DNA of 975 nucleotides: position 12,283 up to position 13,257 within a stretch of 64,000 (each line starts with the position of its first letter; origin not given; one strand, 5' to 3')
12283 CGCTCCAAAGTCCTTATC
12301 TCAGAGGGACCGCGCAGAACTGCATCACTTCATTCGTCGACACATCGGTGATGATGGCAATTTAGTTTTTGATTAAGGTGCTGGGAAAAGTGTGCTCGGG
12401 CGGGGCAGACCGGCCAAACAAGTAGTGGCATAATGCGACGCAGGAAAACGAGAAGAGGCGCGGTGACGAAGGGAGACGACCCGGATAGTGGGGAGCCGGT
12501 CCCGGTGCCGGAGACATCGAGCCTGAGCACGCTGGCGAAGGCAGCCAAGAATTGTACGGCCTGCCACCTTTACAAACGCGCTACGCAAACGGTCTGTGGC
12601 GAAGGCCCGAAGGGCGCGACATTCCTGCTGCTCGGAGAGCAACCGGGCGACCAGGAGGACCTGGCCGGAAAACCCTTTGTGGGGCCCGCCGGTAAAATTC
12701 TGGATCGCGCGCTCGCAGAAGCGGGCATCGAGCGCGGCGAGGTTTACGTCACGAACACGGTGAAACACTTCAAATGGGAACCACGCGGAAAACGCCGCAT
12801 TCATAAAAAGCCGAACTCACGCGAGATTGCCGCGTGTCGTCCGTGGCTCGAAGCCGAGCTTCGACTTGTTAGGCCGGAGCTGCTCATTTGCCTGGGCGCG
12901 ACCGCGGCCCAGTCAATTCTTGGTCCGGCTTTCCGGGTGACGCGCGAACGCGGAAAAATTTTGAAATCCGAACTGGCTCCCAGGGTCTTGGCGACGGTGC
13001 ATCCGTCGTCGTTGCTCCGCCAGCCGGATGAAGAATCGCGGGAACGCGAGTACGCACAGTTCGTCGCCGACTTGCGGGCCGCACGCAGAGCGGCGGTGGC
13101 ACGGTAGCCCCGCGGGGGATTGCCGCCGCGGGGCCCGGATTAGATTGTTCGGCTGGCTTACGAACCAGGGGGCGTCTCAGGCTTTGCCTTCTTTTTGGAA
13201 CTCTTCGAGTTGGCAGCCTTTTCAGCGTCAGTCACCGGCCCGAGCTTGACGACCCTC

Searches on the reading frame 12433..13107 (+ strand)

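Call 3: search_protein_families(library=pfam, proteins=[window:12433-13107:+], max_evalue=0.01)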
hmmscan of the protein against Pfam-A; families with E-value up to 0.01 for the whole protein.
window:12433-13107:+ (224 aa): 1 family
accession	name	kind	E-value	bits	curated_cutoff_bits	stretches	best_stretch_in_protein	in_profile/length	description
PF03167.25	UDG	-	9e-36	123.5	24.3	1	56-215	2-141/141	Uracil DNA glycosylase superfamily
